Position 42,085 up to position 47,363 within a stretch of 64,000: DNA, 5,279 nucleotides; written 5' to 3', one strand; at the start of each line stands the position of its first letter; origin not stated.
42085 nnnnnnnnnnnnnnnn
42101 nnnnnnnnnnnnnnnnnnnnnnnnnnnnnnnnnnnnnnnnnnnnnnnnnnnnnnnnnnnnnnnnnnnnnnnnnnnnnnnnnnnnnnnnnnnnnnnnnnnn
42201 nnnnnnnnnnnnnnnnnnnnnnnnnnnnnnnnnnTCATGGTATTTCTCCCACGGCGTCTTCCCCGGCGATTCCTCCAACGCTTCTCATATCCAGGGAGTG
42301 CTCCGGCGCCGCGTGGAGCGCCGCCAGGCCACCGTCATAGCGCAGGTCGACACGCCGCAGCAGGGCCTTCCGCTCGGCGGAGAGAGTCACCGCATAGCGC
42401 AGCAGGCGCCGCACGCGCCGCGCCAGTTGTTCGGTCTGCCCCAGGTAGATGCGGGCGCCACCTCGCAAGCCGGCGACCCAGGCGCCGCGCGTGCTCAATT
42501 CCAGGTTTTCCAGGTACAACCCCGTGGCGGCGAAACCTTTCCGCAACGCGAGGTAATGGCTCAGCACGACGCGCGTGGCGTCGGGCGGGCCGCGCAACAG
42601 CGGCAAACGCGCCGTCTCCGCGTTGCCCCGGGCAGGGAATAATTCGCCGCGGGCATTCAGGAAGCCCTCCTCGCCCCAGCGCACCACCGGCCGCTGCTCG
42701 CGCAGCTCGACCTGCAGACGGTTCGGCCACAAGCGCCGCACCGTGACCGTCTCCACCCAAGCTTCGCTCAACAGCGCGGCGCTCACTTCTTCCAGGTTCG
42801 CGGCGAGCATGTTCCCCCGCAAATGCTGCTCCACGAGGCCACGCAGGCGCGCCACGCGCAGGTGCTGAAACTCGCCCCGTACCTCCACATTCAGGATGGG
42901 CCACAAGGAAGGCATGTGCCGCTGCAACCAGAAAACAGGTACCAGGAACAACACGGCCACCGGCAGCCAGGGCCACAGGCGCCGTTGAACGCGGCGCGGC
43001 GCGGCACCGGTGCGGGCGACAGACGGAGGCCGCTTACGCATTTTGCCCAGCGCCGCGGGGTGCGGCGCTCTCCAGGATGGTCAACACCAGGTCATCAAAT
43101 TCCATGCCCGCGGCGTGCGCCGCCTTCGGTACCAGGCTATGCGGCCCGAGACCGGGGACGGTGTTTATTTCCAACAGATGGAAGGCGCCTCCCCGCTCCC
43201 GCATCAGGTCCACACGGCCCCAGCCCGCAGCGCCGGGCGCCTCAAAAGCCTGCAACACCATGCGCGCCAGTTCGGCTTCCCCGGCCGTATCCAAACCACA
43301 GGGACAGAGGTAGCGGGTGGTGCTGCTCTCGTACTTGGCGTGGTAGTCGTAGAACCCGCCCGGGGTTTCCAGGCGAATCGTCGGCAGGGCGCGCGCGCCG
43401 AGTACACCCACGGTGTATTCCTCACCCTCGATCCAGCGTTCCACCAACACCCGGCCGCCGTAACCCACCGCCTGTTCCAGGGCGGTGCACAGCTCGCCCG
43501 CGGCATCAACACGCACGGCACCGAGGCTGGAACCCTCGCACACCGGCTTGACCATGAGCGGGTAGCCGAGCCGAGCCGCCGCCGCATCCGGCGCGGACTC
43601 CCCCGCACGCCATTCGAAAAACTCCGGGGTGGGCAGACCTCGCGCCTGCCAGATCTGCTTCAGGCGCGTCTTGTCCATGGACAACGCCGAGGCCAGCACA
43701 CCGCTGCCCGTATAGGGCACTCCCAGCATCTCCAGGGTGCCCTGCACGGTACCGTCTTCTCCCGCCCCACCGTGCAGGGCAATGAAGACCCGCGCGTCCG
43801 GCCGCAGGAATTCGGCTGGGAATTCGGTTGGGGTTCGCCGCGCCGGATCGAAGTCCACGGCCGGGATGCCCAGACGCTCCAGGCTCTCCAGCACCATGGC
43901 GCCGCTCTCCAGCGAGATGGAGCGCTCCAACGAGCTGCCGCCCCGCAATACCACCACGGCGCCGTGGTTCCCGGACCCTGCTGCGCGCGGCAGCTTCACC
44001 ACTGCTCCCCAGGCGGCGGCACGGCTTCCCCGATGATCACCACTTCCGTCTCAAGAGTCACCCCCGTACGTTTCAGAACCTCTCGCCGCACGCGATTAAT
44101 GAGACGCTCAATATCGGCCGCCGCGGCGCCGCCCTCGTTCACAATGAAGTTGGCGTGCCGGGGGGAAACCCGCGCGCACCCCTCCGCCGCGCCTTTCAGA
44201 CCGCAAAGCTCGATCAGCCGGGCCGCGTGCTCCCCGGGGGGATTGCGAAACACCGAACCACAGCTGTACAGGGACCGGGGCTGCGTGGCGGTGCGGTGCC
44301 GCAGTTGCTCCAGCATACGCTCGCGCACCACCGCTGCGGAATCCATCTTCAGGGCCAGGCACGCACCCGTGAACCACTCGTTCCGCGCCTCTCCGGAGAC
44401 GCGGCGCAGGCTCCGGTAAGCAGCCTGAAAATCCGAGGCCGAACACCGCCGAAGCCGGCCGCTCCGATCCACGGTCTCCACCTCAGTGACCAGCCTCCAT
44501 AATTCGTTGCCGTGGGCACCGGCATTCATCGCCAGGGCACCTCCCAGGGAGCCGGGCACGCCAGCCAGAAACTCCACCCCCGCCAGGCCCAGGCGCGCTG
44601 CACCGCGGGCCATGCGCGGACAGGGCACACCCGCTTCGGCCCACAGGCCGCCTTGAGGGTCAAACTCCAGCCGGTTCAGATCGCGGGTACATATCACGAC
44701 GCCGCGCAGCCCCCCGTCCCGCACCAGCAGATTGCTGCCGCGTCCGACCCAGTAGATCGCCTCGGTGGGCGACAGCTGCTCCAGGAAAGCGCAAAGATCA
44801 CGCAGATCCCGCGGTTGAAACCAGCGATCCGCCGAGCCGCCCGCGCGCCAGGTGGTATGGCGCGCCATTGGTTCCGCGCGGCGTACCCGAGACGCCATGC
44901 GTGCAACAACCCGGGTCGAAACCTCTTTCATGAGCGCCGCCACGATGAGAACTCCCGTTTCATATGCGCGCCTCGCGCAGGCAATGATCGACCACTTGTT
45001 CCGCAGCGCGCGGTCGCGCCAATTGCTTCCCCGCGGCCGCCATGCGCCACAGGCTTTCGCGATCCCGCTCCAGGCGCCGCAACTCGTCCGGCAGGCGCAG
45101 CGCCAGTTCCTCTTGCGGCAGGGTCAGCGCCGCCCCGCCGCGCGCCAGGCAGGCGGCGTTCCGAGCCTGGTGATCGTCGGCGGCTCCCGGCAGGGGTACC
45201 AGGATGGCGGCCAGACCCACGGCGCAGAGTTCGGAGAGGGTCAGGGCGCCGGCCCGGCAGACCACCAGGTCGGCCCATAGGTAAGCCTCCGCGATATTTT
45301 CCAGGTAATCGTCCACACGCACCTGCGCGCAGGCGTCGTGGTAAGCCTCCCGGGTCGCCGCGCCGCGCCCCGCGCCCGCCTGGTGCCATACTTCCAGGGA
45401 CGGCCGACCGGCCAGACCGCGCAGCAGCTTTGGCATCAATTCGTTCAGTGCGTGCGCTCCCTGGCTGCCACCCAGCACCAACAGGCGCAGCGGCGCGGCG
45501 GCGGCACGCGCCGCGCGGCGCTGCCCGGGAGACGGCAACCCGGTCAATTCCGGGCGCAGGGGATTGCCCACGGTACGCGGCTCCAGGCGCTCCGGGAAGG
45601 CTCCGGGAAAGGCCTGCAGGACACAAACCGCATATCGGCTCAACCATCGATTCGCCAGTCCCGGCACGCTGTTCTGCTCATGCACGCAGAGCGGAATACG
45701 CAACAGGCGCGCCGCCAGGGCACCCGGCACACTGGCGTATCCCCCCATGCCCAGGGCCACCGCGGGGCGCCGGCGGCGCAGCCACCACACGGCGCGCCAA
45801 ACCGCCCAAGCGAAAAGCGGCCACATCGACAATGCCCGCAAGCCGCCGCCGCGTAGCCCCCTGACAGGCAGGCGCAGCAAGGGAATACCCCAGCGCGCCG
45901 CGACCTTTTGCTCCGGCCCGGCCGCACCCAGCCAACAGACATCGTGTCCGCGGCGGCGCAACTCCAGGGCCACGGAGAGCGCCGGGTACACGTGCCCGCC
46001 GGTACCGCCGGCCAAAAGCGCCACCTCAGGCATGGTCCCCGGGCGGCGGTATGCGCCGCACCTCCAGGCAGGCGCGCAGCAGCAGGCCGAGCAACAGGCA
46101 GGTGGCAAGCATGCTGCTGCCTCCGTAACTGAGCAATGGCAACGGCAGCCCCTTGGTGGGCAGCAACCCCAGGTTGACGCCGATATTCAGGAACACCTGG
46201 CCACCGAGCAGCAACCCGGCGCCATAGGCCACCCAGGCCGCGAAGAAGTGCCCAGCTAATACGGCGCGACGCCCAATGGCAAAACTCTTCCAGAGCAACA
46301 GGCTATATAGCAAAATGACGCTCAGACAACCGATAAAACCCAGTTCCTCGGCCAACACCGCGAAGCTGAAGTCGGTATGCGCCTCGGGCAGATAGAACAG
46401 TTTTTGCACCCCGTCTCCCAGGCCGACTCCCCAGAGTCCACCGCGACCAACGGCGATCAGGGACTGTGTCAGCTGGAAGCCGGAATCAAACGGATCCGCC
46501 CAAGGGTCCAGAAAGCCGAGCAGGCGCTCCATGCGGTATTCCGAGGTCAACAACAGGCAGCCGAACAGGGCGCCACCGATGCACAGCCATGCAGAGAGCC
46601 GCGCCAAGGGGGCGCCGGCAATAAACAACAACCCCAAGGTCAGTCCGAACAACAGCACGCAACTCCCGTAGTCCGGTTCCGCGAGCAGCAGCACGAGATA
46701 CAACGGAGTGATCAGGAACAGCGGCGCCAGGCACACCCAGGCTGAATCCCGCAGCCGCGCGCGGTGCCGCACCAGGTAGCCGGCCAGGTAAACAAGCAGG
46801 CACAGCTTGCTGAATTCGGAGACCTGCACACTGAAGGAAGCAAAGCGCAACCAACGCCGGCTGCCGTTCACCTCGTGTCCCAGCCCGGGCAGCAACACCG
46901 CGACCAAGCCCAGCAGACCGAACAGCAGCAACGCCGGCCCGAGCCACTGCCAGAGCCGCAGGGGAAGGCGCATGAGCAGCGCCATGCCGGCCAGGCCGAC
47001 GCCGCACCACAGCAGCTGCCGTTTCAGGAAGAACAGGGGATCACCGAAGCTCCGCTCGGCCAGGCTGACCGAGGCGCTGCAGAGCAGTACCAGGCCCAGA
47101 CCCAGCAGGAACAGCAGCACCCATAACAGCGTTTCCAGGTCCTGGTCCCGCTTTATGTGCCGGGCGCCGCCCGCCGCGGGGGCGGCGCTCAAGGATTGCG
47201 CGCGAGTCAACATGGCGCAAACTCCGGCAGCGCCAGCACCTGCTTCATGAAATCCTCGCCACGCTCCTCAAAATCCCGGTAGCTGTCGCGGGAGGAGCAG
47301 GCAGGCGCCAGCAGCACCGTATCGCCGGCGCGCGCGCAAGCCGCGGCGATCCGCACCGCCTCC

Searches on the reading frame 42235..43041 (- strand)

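Call 55: search_protein_families(library=pfam, proteins=[window:42235-43041:-], max_evalue=0.00001)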
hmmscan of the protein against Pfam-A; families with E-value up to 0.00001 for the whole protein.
window:42235-43041:- (268 aa): 2 families
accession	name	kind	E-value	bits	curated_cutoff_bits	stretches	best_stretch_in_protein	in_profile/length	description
PF03799.20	FtsQ_DivIB_C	-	2e-14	54.8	21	1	121-234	2-114/114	Cell division protein FtsQ/DivIB, C-terminal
PF08478.15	POTRA_1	-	1.6e-11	44.8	23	1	48-116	2-69/69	POTRA domain, FtsQ-type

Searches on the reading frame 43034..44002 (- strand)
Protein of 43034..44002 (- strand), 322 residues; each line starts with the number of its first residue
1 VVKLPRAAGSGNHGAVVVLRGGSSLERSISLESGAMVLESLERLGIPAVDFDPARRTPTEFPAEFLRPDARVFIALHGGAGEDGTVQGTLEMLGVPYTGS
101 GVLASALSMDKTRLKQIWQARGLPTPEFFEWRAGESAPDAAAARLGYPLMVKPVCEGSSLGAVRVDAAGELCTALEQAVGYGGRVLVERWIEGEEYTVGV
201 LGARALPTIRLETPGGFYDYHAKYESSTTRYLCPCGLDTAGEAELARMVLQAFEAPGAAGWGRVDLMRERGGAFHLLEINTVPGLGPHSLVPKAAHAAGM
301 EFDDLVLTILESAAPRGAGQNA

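Call 55: search_protein_families(library=pfam, proteins=[window:43034-44002:-], max_evalue=0.00001)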
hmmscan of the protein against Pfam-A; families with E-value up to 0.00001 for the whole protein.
window:43034-44002:- (322 aa): 2 families
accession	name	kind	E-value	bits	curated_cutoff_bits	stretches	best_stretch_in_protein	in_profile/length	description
PF07478.18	Dala_Dala_lig_C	-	3.4e-49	167.6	24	1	117-311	1-204/204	D-ala D-ala ligase C-terminus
PF01820.27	Dala_Dala_lig_N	-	1.5e-16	61.4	34.6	1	71-100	92-121/121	D-ala D-ala ligase N-terminus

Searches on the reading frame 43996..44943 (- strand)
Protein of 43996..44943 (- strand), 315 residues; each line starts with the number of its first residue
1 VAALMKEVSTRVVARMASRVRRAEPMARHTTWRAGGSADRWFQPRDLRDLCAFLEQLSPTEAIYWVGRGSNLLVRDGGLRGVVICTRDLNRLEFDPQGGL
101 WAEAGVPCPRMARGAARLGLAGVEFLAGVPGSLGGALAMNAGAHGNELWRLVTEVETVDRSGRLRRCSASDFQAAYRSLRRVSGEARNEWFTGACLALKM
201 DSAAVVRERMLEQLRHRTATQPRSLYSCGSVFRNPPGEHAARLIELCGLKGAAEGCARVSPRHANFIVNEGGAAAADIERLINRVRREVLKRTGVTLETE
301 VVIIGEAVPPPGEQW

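Call 55: search_protein_families(library=pfam, proteins=[window:43996-44943:-], max_evalue=0.00001)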
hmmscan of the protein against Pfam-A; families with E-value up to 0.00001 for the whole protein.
window:43996-44943:- (315 aa): 2 families
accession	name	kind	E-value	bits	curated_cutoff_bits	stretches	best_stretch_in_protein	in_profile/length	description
PF02873.21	MurB_C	-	3.2e-33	114.3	27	1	206-304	2-99/99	UDP-N-acetylenolpyruvoylglucosamine reductase, C-terminal domain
PF01565.28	FAD_binding_4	-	6.2e-19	68.5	26.4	1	42-168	5-139/139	FAD binding domain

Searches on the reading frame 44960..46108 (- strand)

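Call 55: search_protein_families(library=pfam, proteins=[window:44960-46108:-], max_evalue=0.00001)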
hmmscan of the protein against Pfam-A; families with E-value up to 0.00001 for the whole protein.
window:44960-46108:- (382 aa): 3 families
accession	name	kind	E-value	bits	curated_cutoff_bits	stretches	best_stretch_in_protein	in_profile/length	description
PF04101.22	Glyco_tran_28_C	-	1.1e-34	120.3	22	1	209-371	2-165/166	Glycosyltransferase family 28 C-terminal domain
PF03033.26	Glyco_transf_28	-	1e-32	113.5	26.2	1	29-164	1-138/139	Glycosyltransferase family 28 N-terminal domain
PF13579.12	Glyco_trans_4_4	-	1.3e-07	32.5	29.7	1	43-160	7-117/158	Glycosyl transferase 4-like domain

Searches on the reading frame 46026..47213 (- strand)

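Call 55: search_protein_families(library=pfam, proteins=[window:46026-47213:-], max_evalue=0.00001)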
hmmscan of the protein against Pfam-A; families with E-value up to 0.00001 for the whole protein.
window:46026-47213:- (395 aa): 1 family
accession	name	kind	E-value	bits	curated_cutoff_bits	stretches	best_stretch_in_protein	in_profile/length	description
PF01098.24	FTSW_RODA_SPOVE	-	2.9e-104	349.3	26.4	1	28-382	2-351/356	Cell cycle protein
